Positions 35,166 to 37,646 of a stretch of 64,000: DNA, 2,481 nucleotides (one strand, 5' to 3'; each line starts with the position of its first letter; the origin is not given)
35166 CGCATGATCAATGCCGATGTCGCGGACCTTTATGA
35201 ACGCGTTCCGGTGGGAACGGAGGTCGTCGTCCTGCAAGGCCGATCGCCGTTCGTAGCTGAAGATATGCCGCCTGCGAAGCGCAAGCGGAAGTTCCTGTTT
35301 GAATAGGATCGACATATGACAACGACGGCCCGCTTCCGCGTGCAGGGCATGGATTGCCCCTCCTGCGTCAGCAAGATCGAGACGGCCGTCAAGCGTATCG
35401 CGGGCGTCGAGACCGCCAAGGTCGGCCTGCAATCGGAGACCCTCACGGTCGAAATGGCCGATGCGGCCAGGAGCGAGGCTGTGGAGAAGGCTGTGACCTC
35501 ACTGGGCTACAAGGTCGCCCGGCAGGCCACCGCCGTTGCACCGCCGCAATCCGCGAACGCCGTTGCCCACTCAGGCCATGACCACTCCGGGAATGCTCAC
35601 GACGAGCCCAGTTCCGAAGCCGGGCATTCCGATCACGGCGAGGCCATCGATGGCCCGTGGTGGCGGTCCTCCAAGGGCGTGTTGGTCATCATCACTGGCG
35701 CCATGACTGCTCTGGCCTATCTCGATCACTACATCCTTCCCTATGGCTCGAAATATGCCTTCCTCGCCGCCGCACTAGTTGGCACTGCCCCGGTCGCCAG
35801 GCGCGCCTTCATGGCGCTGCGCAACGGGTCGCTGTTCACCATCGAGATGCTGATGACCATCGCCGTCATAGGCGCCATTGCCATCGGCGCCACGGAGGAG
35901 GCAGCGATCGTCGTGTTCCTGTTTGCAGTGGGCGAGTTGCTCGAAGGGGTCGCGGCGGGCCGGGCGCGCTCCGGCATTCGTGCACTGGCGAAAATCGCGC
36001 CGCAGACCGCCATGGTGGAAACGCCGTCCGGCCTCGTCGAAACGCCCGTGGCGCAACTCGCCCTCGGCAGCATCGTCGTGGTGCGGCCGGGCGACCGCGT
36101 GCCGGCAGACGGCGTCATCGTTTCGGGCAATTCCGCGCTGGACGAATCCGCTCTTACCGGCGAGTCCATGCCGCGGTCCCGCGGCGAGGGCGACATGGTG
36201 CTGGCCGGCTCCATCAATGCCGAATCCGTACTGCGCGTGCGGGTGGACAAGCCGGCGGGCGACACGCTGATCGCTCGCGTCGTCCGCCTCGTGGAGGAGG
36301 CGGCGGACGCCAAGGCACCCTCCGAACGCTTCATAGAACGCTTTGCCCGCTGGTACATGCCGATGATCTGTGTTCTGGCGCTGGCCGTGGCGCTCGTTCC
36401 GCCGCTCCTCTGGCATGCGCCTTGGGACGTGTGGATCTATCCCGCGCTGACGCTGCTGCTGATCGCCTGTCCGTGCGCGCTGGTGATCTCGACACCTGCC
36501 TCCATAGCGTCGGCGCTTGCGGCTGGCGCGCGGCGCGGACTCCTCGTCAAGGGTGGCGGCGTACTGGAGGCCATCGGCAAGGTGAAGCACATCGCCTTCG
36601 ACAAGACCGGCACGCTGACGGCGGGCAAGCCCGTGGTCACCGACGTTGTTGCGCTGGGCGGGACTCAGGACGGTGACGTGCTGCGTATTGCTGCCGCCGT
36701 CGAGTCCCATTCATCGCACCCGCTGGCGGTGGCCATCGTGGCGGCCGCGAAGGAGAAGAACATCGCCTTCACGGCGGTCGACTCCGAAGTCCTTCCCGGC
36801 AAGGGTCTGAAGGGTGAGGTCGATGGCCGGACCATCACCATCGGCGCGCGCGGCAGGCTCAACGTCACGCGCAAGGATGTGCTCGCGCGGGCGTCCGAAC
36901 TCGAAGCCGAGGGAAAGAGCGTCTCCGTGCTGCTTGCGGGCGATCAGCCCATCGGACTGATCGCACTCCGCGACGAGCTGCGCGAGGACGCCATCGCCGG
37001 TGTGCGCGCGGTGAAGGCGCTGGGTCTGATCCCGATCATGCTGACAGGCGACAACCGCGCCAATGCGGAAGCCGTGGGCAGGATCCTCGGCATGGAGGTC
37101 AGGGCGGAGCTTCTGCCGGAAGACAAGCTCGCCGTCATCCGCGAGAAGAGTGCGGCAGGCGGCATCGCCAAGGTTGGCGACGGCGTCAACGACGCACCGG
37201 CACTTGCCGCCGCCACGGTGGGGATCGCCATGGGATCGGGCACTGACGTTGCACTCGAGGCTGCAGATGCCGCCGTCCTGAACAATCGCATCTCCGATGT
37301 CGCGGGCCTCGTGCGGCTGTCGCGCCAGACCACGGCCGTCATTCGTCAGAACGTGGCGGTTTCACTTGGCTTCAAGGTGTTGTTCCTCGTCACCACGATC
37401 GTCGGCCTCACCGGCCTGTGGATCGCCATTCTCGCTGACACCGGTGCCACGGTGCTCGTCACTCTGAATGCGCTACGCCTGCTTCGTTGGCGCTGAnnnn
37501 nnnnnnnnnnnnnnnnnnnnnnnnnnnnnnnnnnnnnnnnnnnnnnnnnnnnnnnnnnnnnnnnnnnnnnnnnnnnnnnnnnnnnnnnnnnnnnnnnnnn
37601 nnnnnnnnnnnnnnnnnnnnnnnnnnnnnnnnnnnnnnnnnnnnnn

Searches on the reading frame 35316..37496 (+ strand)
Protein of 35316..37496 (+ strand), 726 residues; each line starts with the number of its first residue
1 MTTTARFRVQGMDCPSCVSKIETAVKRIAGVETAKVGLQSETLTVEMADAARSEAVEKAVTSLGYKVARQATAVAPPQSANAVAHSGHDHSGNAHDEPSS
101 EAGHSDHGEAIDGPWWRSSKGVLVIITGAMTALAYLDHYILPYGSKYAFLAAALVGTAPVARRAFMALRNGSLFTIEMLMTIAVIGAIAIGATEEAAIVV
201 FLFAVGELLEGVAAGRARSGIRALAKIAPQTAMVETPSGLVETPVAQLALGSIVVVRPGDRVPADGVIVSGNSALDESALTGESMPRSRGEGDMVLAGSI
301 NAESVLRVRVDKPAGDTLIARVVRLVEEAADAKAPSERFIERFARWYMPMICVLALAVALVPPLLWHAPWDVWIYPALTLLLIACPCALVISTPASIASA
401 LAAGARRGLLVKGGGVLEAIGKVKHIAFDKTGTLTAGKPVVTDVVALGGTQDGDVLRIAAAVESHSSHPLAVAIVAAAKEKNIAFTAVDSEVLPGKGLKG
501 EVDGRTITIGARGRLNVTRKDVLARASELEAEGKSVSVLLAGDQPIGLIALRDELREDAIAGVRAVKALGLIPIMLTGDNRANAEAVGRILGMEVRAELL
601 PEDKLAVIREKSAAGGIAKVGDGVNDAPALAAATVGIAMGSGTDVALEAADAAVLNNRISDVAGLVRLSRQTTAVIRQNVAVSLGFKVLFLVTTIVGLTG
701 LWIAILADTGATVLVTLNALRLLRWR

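Call 75: search_protein_families(library=pfam, proteins=[window:35316-37496:+])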
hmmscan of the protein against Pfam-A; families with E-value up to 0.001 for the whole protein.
window:35316-37496:+ (726 aa): 4 families
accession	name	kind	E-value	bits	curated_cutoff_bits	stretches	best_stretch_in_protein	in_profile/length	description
PF00122.25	E1-E2_ATPase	-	4.6e-48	163.6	28.1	1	228-407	3-181/181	E1-E2 ATPase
PF00702.32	Hydrolase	-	2.3e-29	103.6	26.4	1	423-633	1-190/191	haloacid dehalogenase-like hydrolase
PF00403.32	HMA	-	9e-13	48.8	24.8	1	7-66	2-62/62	Heavy-metal-associated domain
PF08282.18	Hydrolase_3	-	0.00092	19.4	20.9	0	618-658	207-247/255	haloacid dehalogenase-like hydrolase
